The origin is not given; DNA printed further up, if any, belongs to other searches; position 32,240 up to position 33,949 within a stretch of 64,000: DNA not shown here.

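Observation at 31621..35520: Two tandem paralogous B12-binding radical SAM enzymes are translationally coupled to CbiZ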

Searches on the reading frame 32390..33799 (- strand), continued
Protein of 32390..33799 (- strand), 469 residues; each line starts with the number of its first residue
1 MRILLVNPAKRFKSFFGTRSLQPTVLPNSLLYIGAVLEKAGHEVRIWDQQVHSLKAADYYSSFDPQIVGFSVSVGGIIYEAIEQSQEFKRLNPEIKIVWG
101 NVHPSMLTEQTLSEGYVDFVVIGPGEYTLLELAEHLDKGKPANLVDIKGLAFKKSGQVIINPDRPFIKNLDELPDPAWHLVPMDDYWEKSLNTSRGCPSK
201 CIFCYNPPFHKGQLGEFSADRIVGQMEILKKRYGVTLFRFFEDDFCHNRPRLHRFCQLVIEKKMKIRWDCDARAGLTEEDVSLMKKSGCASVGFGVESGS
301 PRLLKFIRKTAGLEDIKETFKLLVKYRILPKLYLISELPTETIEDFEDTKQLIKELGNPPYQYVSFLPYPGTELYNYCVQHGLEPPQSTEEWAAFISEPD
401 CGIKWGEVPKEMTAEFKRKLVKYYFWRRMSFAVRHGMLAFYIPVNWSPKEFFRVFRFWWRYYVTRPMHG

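Call 18: find_related_loci(query=A1, collection=genome_contigs, flank=8000)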
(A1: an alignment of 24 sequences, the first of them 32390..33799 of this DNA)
Query A1 (469 aa) in genome_contigs; peptide patterns used: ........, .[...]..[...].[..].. (x = any residue, [..] = any of these).
201 stretches matched a pattern; 27 encode a relative of the query (tblastn E <= 1e-3); 26 distinct loci.
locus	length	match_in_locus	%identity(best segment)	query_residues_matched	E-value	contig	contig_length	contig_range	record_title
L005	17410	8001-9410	82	1-469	0e+0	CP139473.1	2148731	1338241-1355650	MAG: Dehalogenimonas sp. isolate XYDCF chromosome, complete genome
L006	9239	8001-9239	84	1-403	0e+0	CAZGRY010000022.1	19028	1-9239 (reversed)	MAG TPA_asm: uncultured Dehalogenimonas sp. isolate SRP272421_co1_53 genome assembly, contig: NODE_7894_length_19028_cov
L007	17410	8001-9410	85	1-469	0e+0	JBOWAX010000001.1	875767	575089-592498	MAG: Dehalogenimonas sp. isolate TCA1 NODE_3_length_875767_cov_129.190603, whole genome shotgun sequence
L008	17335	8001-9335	48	1-451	1e-144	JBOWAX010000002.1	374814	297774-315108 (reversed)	MAG: Dehalogenimonas sp. isolate TCA1 NODE_8_length_374814_cov_142.573858, whole genome shotgun sequence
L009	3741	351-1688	47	1-452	4e-148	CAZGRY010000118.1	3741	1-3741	MAG TPA_asm: uncultured Dehalogenimonas sp. isolate SRP272421_co1_53 genome assembly, contig: NODE_97985_length_3741_cov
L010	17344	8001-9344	49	1-455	6e-143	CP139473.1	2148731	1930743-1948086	MAG: Dehalogenimonas sp. isolate XYDCF chromosome, complete genome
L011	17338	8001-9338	47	1-452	2e-142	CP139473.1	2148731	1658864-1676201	MAG: Dehalogenimonas sp. isolate XYDCF chromosome, complete genome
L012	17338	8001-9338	47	1-452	2e-139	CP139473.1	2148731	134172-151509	MAG: Dehalogenimonas sp. isolate XYDCF chromosome, complete genome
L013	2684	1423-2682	50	1-418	1e-144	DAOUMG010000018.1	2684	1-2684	MAG TPA_asm: Dehalococcoidaceae bacterium isolate W53_106 k135_8214, whole genome shotgun sequence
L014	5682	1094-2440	47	1-453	4e-134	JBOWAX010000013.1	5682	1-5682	MAG: Dehalogenimonas sp. isolate TCA1 NODE_940_length_5682_cov_129.955716, whole genome shotgun sequence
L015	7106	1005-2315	48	1-437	1e-132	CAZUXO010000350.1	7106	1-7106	MAG TPA_asm: uncultured Dehalococcoidales bacterium isolate binchicken_co18_545 genome assembly, contig: k141_346581, wh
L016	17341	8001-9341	46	1-451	7e-132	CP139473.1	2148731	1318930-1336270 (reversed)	MAG: Dehalogenimonas sp. isolate XYDCF chromosome, complete genome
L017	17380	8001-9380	44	1-461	9e-129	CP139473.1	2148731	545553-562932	MAG: Dehalogenimonas sp. isolate XYDCF chromosome, complete genome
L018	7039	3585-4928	45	1-453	2e-128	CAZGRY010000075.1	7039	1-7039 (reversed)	MAG TPA_asm: uncultured Dehalogenimonas sp. isolate SRP272421_co1_53 genome assembly, contig: NODE_39066_length_7039_cov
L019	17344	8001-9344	47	1-453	1e-128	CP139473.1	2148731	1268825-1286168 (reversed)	MAG: Dehalogenimonas sp. isolate XYDCF chromosome, complete genome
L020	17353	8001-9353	43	1-464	7e-116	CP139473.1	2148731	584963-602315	MAG: Dehalogenimonas sp. isolate XYDCF chromosome, complete genome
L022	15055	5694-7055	37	1-463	2e-87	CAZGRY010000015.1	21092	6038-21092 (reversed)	MAG TPA_asm: uncultured Dehalogenimonas sp. isolate SRP272421_co1_53 genome assembly, contig: NODE_6593_length_21092_cov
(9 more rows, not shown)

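Call 36: search_solved_structures(query=A1, max_evalue=0.001, show_alignments=1)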
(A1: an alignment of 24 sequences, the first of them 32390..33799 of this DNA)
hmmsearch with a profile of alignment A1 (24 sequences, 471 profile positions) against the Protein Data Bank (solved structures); distinct sequences matched with E-value up to 0.001: 13.
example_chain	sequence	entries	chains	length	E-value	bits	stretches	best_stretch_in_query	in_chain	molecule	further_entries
6fd2_B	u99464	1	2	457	1.1e-26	96.5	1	162-384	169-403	Putative apramycin biosynthetic oxidoreductase 4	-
5ul2_A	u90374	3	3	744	2.1e-21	79.1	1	39-352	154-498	OxsB protein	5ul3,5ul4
9ccb_A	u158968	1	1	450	1.2e-18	70.1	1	92-368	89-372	Radical SAM core domain-containing protein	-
9n1b_A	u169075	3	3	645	8.5e-16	60.7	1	115-342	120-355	Radical SAM protein | Radical SAM enzyme CysS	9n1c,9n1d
7kdx_A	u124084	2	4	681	6.4e-09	38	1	60-342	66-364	Methyltransferase TokK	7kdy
6wte_A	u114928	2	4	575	4.8e-08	35.1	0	18-146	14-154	B12-binding domain-containing protein | Tryptophan-C2-methyltransferase containing B12-binding domain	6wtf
2qgq_A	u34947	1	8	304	6.7e-06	28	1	187-369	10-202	Protein TM_1862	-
4jc0_A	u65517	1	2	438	8.2e-06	27.7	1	183-367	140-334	Ribosomal protein S12 methylthiotransferase RimO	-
7mjz_A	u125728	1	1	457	2.1e-05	26.4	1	188-371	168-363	tRNA-2-methylthio-N(6)-dimethylallyladenosine synthase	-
6iad_A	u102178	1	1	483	6e-05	24.9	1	265-371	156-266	Histone acetyltransferase, ELP3 family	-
6iaz_A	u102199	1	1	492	6.2e-05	24.8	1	265-371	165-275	Histone acetyltransferase, ELP3 family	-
7mjv_A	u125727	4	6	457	6.3e-05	24.8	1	188-367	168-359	tRNA-2-methylthio-N(6)-dimethylallyladenosine synthase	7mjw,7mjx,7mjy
6ia8_A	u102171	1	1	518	6.8e-05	24.7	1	265-371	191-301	Histone acetyltransferase, ELP3 family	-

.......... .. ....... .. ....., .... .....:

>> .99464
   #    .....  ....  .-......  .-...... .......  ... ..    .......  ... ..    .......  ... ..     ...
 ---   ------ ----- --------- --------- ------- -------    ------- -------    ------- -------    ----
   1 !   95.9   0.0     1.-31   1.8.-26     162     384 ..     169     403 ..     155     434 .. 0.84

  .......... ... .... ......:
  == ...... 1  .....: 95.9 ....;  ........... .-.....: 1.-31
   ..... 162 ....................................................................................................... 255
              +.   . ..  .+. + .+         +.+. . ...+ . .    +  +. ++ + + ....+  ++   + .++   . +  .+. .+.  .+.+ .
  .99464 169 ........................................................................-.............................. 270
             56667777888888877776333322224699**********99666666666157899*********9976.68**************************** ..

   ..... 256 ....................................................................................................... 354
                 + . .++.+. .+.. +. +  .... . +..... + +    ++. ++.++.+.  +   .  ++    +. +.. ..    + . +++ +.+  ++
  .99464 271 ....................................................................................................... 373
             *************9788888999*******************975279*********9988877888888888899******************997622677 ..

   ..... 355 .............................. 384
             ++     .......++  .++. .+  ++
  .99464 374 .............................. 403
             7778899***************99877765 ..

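Call 39: search_protein_families(library=pfam, proteins=[L011:5687-7084:+, L011:7129-7992:+, L011:9281-11251:+, L011:11271-12041:+, L011:12159-12827:+, L017:9882-11204:+, L017:11444-13600:+, L017:13900-15135:-, L020:10272-11777:+, L016:6126-7913:+], max_evalue=0.001)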
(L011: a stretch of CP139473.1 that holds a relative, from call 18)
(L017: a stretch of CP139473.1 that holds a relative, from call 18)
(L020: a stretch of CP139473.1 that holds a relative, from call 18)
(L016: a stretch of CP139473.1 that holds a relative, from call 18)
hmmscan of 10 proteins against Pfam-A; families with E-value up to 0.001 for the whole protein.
L011:5687-7084:+ (465 aa): 6 families
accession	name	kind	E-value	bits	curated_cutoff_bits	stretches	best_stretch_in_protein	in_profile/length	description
PF13484.11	Fer4_16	-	4.6e-08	34.2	30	1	336-398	2-66/66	4Fe-4S double cluster binding domain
PF13486.11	Dehalogenase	-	2.6e-07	30.6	24.3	0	135-181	106-152/306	Reductive dehalogenase subunit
PF13187.11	Fer4_9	-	6.3e-05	23.4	27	0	335-350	36-51/52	4Fe-4S dicluster domain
PF12838.12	Fer4_7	-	6.7e-05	23.7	27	1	336-398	2-51/52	4Fe-4S dicluster domain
PF10518.14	TAT_signal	-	0.00039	20.7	22.7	0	8-26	2-20/21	TAT (twin-arginine translocation) pathway signal sequence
PF00037.32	Fer4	-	0.00042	20.5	21.1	0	336-351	8-23/24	4Fe-4S binding domain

L011:7129-7992:+ (287 aa): 1 family
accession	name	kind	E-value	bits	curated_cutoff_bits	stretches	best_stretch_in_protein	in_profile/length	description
PF04055.27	Radical_SAM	-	1.5e-11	45.1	29.5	1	60-225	4-166/166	Radical SAM superfamily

L011:9281-11251:+ (656 aa): 2 families
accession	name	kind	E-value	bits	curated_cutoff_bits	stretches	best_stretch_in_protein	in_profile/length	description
PF02867.20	Ribonuc_red_lgC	-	6.8e-118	395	23.9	2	158-472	1-342/523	Ribonucleotide reductase, barrel domain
PF00317.26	Ribonuc_red_lgN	-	1.3e-27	96.1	28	1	74-155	2-77/77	Ribonucleotide reductase, all-alpha domain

L011:11271-12041:+ (256 aa): 1 family
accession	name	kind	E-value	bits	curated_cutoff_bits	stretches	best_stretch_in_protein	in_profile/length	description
PF01902.24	Diphthami_syn_2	-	2.9e-38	132.1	23.2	1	24-253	2-217/219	Diphthamide synthase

L011:12159-12827:+ (222 aa): 1 family
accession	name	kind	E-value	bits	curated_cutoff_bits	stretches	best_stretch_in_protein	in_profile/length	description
PF03351.22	DOMON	-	3.3e-21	76.2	32.7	1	81-197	4-124/124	DOMON domain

L017:9882-11204:+ (440 aa): 2 families
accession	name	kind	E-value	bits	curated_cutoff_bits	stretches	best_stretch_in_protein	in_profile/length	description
PF04055.27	Radical_SAM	-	7.7e-11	42.9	29.5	1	4-134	2-142/166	Radical SAM superfamily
PF13353.11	Fer4_12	-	1.1e-06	29.5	22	1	7-89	13-96/137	4Fe-4S single cluster domain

L017:11444-13600:+ (718 aa): 2 families
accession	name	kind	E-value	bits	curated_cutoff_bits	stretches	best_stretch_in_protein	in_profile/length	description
PF04055.27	Radical_SAM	-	6.6e-16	59.4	29.5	1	321-482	3-166/166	Radical SAM superfamily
PF05402.18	PqqD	-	3.9e-09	37.1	23.4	1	661-714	14-67/67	Coenzyme PQQ synthesis protein D (PqqD)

L017:13900-15135:- (411 aa): 2 families
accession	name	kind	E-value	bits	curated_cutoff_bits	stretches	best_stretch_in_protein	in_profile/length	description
PF00587.30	tRNA-synt_2b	-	1.3e-37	130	29.3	1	211-388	8-179/179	tRNA synthetase class II core domain (G, H, P, S and T)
PF02403.27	Seryl_tRNA_N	-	5.3e-15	56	28.2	1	1-96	1-108/108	Seryl-tRNA synthetase N-terminal domain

L020:10272-11777:+ (501 aa): 3 families
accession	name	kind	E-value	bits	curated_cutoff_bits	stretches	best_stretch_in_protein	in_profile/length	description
PF13486.11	Dehalogenase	-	2.2e-28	99.8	24.3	1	49-345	1-306/306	Reductive dehalogenase subunit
PF13187.11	Fer4_9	-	0.00014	22.2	27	0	356-373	34-51/52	4Fe-4S dicluster domain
PF25160.1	LdpA_Fe-S-bd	-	0.00064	19.9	27.6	1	357-378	26-47/49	LdpA Fe-S cluster-binding domain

L016:6126-7913:+ (595 aa): 2 families
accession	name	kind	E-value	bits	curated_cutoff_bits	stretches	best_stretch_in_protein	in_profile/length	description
PF13486.11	Dehalogenase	-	1.3e-32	113.6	24.3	1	123-420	2-306/306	Reductive dehalogenase subunit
PF13187.11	Fer4_9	-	0.00069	20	27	0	432-449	35-52/52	4Fe-4S dicluster domain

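Call 47: find_encoding_contigs(protein=P0027, flank=8000, max_places=2)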
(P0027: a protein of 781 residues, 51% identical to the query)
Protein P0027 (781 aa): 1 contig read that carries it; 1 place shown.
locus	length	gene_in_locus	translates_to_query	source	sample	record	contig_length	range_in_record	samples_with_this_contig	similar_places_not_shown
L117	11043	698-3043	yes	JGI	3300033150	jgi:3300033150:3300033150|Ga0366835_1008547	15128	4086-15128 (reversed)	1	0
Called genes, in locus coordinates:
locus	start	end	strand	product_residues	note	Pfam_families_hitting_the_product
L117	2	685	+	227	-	?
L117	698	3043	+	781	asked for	PF02310:B12-binding, PF04055:Radical_SAM, PF00512:HisKA, PF02518:HATPase_c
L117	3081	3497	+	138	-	PF00072:Response_reg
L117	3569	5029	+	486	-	PF13486:Dehalogenase (weak), PF12838:Fer4_7 (weak)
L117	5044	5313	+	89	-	PF27193:VcrB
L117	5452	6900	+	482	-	PF13486:Dehalogenase, PF13237:Fer4_10 (faint), PF12838:Fer4_7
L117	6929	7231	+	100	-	PF27193:VcrB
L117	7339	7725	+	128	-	-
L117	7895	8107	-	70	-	-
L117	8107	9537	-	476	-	PF01406:tRNA-synt_1e, PF01921:tRNA-synt_1f (faint), PF09334:tRNA-synt_1g, PF00133:tRNA-synt_1 (weak), PF09190:DALR_2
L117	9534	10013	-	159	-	PF02542:YgbB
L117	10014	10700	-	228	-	PF01128:IspD, PF12804:NTP_transf_3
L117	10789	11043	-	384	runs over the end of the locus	PF03977:OAD_beta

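Call 55: search_protein_families(library=ncbifam, proteins=[L011:7129-7992:+, L011:9281-11251:+, L011:11271-12041:+, L117:2-685:+], max_evalue=0.00001)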
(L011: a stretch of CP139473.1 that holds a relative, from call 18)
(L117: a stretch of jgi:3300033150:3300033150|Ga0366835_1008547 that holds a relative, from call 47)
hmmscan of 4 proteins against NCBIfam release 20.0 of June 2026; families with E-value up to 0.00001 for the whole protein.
L011:7129-7992:+ (287 aa): 2 families
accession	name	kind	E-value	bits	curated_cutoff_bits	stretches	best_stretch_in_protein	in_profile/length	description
TIGR02493.1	PFLA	equivalog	3.7e-06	26.5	231.75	1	159-249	116-207/235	pyruvate formate-lyase-activating protein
TIGR04041.1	activase_YjjW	hypoth_equivalog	4e-06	26.5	250.2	0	159-241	157-240/276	YjjW family glycine radical enzyme activase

L011:9281-11251:+ (656 aa): 21 families
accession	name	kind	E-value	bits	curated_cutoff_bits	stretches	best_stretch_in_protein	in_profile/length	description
NF006417.0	PRK08665.1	equivalog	2.2e-253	842.9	961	1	67-642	4-577/759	vitamin B12-dependent ribonucleotide reductase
NF005010.0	PRK06406.1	subfamily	8.1e-206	685.7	1125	2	124-636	216-723/771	vitamin B12-dependent ribonucleotide reductase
TIGR02504.1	NrdJ_Z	equivalog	1.7e-189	631.3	399.95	1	80-637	2-605/606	adenosylcobalamin-dependent ribonucleoside-diphosphate reductase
NF006207.0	PRK08332.1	equivalog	1.5e-112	377.1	2400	5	189-329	701-844/1684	vitamin B12-dependent ribonucleotide reductase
TIGR02506.1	NrdE_NrdA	equivalog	1.9e-93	314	341.05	2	80-472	4-425/616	ribonucleoside-diphosphate reductase subunit alpha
NF005122.0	PRK06556.1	equivalog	1.2e-88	298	859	3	265-470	289-491/960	vitamin B12-dependent ribonucleotide reductase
NF006577.0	PRK09102.1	equivalog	3.9e-79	266.5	620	1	60-632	10-571/604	ribonucleoside-diphosphate reductase subunit alpha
NF005401.0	PRK06948.1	subfamily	2e-77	261.2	906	1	76-633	14-585/604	ribonucleotide reductase-like protein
NF005991.0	PRK08115.1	equivalog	6.1e-76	256.1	854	3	297-472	432-606/858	vitamin B12-dependent ribonucleotide reductase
NF005544.0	PRK07207.1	equivalog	3.9e-72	243.4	965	3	75-291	296-509/965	ribonucleoside-diphosphate reductase subunit alpha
NF005101.0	PRK06539.1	equivalog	2.5e-64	217.6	988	3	80-306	153-377/822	ribonucleoside-diphosphate reductase subunit alpha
NF006665.0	PRK09209.1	equivalog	1.2e-59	202.3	1057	2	68-292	149-373/761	ribonucleoside-diphosphate reductase subunit alpha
NF005736.0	PRK07562.1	equivalog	7.4e-58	196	1737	3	266-470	399-601/1222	vitamin B12-dependent ribonucleotide reductase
NF009029.0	PRK12365.1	equivalog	9.2e-57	192.7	1350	3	81-310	384-610/1046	ribonucleoside-diphosphate reductase subunit alpha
NF005483.0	PRK07088.1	equivalog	1.8e-52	178.5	1214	2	75-291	158-374/764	ribonucleoside-diphosphate reductase subunit alpha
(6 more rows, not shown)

L011:11271-12041:+ (256 aa): 3 families
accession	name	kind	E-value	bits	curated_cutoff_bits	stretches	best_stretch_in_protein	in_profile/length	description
TIGR03679.1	Dph6_archaeal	equivalog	4.6e-30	104.5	197.3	1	29-252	4-217/218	diphthine--ammonia ligase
NF052346.1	PAB0415_fam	hypoth_equivalog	2.3e-13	50.4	250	1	29-238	4-193/205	PAB0415 family putative ATP pyrophosphatase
NF052347.1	TTX_0299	hypoth_equivalog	8.6e-07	28.7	250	1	29-240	4-190/200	TTX_0299 family putative ATP pyrophosphatase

L117:2-685:+ (227 aa): 19 families
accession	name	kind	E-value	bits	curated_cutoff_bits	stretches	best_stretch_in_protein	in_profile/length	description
NF006417.0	PRK08665.1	equivalog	4.2e-85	286.5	961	1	1-215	367-581/759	vitamin B12-dependent ribonucleotide reductase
NF005010.0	PRK06406.1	subfamily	2.1e-72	244.5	1125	1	1-206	521-724/771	vitamin B12-dependent ribonucleotide reductase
TIGR02504.1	NrdJ_Z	equivalog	3e-67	227.6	399.95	1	1-206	370-605/606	adenosylcobalamin-dependent ribonucleoside-diphosphate reductase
NF006207.0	PRK08332.1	equivalog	6.4e-34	116.5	2400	1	50-215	1405-1570/1684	vitamin B12-dependent ribonucleotide reductase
TIGR02506.1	NrdE_NrdA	equivalog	1e-30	106.8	341.05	2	51-193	465-609/616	ribonucleoside-diphosphate reductase subunit alpha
NF005122.0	PRK06556.1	equivalog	6.2e-29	100.3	859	1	51-211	541-712/960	vitamin B12-dependent ribonucleotide reductase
NF005544.0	PRK07207.1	equivalog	6.5e-26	90.4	965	1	51-196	763-907/965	ribonucleoside-diphosphate reductase subunit alpha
NF005101.0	PRK06539.1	equivalog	1.7e-25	89.2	988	1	50-194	613-755/822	ribonucleoside-diphosphate reductase subunit alpha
NF005736.0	PRK07562.1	equivalog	8.2e-25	86.6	1737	1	144-211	860-927/1222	vitamin B12-dependent ribonucleotide reductase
NF005991.0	PRK08115.1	equivalog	9e-25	86.8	854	1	50-208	639-778/858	vitamin B12-dependent ribonucleotide reductase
NF005401.0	PRK06948.1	subfamily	6e-24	84.6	906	1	1-203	384-587/604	ribonucleotide reductase-like protein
NF006577.0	PRK09102.1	equivalog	2.6e-22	78.8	620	1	2-198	377-568/604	ribonucleoside-diphosphate reductase subunit alpha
NF009029.0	PRK12365.1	equivalog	5e-19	67.8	1350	1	51-198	846-992/1046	ribonucleoside-diphosphate reductase subunit alpha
NF006665.0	PRK09209.1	equivalog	1.8e-14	53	1057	0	1-44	560-603/761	ribonucleoside-diphosphate reductase subunit alpha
NF009028.0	PRK12364.1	equivalog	1.1e-13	50.2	1377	0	138-204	768-834/842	ribonucleoside-diphosphate reductase subunit alpha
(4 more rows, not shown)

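Call 60: find_encoding_contigs(protein=P0012, flank=6000, max_places=2)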
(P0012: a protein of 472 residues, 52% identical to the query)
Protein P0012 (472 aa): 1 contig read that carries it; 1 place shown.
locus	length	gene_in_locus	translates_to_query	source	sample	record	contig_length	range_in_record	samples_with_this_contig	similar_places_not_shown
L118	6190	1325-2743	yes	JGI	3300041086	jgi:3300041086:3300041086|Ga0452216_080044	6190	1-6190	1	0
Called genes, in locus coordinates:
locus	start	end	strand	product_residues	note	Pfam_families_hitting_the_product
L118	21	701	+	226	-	PF00590:TP_methylase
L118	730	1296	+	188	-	PF02572:CobA_CobO_BtuR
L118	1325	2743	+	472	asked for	PF02310:B12-binding, PF04055:Radical_SAM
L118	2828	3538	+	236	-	PF00795:CN_hydrolase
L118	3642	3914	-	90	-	PF27193:VcrB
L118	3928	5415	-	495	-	PF13486:Dehalogenase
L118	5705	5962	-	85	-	-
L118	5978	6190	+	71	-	?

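Call 61: find_encoding_contigs(protein=P0010, flank=6000, max_places=2)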
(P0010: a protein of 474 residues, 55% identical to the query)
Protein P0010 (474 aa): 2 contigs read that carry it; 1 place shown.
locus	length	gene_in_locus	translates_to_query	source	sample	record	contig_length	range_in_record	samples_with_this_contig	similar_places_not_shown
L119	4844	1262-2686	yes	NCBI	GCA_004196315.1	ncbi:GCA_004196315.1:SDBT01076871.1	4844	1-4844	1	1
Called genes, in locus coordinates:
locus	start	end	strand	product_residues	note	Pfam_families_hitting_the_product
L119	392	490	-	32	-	-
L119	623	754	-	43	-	-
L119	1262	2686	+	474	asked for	PF02310:B12-binding, PF04055:Radical_SAM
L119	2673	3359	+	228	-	PF00590:TP_methylase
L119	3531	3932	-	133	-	-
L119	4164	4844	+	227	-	?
